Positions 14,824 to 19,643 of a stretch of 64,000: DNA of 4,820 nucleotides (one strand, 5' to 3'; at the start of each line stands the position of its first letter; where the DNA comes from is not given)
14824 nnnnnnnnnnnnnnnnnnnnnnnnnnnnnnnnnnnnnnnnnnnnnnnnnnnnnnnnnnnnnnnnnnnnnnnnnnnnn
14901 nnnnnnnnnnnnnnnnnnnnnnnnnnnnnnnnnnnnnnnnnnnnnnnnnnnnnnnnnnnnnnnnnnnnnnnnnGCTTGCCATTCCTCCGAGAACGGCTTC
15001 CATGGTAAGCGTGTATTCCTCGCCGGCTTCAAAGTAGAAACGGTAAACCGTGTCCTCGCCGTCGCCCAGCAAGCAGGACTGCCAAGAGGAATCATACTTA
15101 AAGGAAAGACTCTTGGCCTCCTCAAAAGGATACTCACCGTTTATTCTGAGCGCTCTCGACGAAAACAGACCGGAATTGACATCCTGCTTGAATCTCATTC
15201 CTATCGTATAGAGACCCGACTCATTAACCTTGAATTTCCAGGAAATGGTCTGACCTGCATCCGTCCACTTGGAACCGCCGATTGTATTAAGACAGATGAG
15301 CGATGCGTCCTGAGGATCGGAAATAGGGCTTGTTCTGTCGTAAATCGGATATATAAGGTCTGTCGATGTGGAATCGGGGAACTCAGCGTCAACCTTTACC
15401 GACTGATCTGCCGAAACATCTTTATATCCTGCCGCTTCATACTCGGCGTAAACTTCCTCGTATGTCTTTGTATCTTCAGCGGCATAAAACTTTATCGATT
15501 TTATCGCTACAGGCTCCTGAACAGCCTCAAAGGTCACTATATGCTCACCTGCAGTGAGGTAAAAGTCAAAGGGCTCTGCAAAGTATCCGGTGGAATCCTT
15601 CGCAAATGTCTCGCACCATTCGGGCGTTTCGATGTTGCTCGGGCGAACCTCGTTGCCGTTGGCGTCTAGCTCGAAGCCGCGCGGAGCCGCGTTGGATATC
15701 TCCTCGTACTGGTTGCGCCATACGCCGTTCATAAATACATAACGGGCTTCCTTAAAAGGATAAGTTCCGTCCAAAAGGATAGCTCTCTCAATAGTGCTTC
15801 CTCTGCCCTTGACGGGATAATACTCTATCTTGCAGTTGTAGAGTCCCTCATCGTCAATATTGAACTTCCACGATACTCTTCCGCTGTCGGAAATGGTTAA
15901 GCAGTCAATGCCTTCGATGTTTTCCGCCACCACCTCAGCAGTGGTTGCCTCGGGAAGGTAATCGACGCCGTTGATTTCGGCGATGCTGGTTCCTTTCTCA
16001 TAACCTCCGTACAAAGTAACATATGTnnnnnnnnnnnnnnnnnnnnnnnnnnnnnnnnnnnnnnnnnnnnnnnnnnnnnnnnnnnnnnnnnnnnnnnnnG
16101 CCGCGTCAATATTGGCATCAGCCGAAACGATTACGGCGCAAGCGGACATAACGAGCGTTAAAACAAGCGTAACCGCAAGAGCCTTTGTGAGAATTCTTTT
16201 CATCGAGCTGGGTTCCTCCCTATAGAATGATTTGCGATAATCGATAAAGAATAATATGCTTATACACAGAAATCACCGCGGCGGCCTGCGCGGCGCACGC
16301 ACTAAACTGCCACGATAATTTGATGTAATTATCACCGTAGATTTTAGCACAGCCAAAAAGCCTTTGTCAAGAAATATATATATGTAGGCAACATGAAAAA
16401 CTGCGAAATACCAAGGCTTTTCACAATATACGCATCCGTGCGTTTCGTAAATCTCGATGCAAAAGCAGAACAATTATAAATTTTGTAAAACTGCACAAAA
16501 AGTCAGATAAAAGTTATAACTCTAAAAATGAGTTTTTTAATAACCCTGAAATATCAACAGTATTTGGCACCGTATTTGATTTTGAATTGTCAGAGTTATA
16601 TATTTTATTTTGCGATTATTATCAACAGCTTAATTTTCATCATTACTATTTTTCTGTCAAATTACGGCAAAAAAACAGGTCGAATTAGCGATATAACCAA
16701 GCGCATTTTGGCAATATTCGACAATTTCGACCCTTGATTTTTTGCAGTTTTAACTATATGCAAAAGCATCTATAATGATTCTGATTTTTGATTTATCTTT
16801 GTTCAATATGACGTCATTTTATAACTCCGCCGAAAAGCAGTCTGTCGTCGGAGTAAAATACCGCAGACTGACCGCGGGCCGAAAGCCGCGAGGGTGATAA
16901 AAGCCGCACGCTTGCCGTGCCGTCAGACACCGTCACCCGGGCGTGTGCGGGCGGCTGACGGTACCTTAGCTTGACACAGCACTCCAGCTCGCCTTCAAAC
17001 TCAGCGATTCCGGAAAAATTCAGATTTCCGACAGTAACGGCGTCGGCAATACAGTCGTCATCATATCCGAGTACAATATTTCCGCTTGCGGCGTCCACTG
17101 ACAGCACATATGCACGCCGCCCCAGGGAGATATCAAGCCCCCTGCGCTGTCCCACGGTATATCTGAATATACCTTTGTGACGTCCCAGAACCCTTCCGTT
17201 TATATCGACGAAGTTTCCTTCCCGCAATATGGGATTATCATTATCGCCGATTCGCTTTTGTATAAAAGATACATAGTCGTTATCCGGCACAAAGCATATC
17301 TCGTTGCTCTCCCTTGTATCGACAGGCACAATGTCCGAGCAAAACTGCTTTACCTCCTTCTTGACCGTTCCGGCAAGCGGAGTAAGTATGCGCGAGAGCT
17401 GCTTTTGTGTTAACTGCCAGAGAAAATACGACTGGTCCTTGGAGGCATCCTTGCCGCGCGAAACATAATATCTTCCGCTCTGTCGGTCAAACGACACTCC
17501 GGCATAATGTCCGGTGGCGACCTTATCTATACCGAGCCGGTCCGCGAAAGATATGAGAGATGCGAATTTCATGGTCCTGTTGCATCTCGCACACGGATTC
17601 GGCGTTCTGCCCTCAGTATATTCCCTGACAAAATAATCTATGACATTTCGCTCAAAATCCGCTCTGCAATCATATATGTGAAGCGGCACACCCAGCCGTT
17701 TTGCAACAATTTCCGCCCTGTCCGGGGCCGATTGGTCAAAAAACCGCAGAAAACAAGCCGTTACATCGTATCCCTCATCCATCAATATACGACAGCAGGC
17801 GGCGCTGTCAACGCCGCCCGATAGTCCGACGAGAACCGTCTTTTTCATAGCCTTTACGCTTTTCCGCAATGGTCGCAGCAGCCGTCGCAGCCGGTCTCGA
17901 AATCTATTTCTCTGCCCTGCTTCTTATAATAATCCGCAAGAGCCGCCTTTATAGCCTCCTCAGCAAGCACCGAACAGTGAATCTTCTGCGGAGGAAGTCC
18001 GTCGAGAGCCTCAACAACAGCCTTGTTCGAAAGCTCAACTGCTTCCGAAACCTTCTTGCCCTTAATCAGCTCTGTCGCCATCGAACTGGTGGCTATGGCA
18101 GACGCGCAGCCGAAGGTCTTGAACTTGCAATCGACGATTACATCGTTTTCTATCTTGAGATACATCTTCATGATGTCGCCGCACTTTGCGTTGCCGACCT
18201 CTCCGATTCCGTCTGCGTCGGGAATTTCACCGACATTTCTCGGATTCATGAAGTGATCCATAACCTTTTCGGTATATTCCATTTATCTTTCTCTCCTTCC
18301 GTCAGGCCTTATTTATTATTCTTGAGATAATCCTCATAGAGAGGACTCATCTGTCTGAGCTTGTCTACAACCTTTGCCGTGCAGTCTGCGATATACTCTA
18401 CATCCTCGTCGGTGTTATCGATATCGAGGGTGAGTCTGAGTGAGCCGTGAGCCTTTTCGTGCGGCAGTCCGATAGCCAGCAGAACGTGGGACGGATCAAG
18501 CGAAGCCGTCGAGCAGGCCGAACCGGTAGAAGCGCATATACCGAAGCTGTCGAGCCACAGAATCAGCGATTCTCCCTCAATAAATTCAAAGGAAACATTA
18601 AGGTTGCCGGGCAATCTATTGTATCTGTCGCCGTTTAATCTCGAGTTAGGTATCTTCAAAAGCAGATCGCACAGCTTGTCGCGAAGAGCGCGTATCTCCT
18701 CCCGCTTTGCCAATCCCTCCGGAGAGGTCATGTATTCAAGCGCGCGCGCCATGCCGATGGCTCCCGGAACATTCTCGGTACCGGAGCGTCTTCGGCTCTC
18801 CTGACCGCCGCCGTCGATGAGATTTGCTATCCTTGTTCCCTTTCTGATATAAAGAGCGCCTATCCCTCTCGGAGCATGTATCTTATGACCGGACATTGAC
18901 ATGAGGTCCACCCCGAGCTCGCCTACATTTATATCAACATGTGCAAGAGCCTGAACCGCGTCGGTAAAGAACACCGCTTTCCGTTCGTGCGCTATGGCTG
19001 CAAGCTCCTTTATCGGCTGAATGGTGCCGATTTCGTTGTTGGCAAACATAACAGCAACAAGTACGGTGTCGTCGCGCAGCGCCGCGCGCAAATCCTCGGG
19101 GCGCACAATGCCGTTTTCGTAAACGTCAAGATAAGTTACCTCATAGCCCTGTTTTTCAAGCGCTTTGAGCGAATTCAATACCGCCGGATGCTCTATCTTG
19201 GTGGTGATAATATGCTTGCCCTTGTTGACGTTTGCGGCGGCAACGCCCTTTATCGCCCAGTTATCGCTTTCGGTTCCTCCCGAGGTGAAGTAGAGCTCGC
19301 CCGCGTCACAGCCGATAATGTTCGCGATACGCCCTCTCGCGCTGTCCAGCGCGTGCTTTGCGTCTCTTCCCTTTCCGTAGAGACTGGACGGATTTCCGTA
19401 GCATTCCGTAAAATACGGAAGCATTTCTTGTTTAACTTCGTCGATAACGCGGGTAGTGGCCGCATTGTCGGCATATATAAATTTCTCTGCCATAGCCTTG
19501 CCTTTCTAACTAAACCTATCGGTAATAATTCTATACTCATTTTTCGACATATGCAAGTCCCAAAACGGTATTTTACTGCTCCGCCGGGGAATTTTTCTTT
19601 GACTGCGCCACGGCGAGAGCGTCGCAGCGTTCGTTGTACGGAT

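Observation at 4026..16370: Operon-like array: one giant binding protein, two full sugar-type permease pairs, an NHL/Yip1 fusion and a DUF5696-like secreted protein, with no ATPase, regulator or known hydrolase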

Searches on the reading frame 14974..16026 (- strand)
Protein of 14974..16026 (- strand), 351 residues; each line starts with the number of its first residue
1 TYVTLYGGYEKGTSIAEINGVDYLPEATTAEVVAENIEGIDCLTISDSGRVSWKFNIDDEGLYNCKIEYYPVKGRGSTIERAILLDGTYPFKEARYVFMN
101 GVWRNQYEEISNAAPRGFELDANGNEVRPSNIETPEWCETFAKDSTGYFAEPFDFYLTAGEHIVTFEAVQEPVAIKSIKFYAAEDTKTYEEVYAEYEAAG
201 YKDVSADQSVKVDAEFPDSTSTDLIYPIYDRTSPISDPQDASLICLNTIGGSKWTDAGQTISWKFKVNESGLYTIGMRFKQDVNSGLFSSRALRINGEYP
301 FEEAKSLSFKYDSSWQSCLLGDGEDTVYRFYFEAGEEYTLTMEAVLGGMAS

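Call 102: search_solved_structures(query=A5, max_evalue=10, show_alignments=0)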
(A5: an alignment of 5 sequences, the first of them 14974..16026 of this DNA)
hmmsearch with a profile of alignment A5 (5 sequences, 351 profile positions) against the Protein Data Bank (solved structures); distinct sequences matched with E-value up to 10: 8.
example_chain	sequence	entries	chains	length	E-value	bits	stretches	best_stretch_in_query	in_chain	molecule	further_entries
5x7g_A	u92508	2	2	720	4.8e-06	28.8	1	255-348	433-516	Cycloisomaltooligosaccharide glucanotransferase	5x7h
3wnp_A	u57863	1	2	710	0.003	19.7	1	254-347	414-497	Cycloisomaltooligosaccharide glucanotransferase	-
8zvk_A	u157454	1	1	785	0.005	18.9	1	255-293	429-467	AaBgIC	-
8jov_0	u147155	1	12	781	0.26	13.3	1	266-304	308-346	Portal protein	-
2mpk_A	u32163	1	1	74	0.38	12.7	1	148-199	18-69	Chitin synthase 1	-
2w47_A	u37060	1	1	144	0.67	11.9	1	256-296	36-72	LIPOLYTIC ENZYME, G-D-S-L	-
2w1w_A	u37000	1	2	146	0.68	11.9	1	256-296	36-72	LIPOLYTIC ENZYME, G-D-S-L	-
2vzp_A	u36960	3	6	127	0.7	11.8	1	258-289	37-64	EXO-BETA-D-GLUCOSAMINIDASE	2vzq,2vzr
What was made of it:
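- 13078..16203 (-): Giant solute-binding protein (1041 aa). Its parts are a signal/anchor helix, two CBM35-like beta-sandwiches (about 75-240 and 268-404), a four-helix bundle (408-523), a MalE-like class-1 SBP domain (586-983) and a disordered acidic Ser/Thr tail. A profile of the N-terminal region hits the CBM35 of CITase 5x7g at E 4.8e-6 (call 102).
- On CBM35 carbohydrate-binding module: A family profile hits the CITase CBM35 at E 4.8e-6 (call 102).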

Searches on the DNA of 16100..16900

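Call 97: search_rna_families(source=window, start=16100, end=16900, threshold=evalue, max_evalue=1)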
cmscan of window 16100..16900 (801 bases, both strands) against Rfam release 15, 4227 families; matches with E-value up to 1: 1.
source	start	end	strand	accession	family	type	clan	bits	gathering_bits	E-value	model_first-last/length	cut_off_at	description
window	16192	16263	+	RF04314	opuB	Cis-reg;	-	17.6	75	0.98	1-137/137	no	opuB ncRNA motif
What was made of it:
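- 16270..16322 (-): Long stem-loop in the 5' leader followed by a U-rich stretch. It may be an attenuator, but its function is unproven. Rfam finds no family (call 97).
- Tried and rejected: Rfam found no family in the 5' leader or the upstream spacer (call 97).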

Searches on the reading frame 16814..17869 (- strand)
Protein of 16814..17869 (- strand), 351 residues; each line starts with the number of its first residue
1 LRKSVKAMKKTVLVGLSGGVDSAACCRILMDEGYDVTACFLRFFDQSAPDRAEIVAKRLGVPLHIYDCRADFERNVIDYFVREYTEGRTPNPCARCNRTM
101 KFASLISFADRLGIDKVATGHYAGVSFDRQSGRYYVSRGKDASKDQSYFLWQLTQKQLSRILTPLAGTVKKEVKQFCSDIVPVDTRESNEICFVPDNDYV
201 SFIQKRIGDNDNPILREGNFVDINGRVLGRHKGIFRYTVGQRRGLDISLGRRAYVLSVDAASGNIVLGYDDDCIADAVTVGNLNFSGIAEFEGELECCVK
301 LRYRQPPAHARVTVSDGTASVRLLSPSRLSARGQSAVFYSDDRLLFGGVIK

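Call 3: search_protein_families(library=pfam, proteins=[window:16814-17869:-], max_evalue=0.01)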
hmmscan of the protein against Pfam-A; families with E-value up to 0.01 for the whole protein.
window:16814-17869:- (351 aa): 9 families
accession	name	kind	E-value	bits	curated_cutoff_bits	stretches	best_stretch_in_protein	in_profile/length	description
PF03054.22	tRNA_Me_trans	-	6.8e-54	183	20.6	1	11-195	2-201/202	tRNA methyl transferase HUP domain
PF20259.3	tRNA_Me_trans_M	-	9e-17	60.8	27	1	216-267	11-64/66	tRNA methyl transferase PRC-barrel domain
PF20258.4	tRNA_Me_trans_C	-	4.5e-14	53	20.6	1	277-350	3-77/77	Aminomethyltransferase beta-barrel domain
PF24167.1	DUF7411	-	6e-05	23.2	28.7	0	13-81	4-71/194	Family of unknown function (DUF7411)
PF06508.19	QueC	-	7.7e-05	22.7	22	1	12-122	2-121/210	Queuosine biosynthesis protein QueC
PF02568.20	ThiI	-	0.0016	18.5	20.5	1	10-79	4-72/197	Thiamine biosynthesis protein (ThiI)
PF01171.26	ATP_bind_3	-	0.0032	17.7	27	1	12-179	2-158/182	PP-loop family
PF00764.25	Arginosuc_synth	-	0.0036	17.8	27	1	12-83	2-76/162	Arginosuccinate synthase N-terminal HUP domain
PF02540.23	NAD_synthase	-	0.0039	16.8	21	1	7-101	16-113/242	NAD synthase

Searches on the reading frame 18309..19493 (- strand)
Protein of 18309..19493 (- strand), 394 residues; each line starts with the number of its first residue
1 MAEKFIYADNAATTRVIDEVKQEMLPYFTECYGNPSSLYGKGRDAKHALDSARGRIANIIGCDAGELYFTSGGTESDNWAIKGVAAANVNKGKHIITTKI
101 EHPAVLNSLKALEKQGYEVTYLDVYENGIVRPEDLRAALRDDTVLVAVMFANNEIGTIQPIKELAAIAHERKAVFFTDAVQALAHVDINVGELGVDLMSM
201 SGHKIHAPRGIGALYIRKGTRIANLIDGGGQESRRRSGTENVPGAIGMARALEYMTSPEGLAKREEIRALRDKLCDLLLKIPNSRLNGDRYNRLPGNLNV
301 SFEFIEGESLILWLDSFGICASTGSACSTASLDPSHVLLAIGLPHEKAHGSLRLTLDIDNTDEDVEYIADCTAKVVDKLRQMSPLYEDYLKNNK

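Call 74: search_protein_families(library=pfam, proteins=[window:18309-19493:-], max_evalue=0.00001)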
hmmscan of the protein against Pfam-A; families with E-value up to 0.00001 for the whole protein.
window:18309-19493:- (394 aa): 2 families
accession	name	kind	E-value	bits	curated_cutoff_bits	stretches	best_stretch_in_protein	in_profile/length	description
PF00266.25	Aminotran_5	-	1.8e-83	281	21.5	1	6-367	1-370/371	Aminotransferase class-V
PF01041.23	DegT_DnrJ_EryC1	-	1.7e-07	31.2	19.8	1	85-201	57-169/360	DegT/DnrJ/EryC1/StrS aminotransferase family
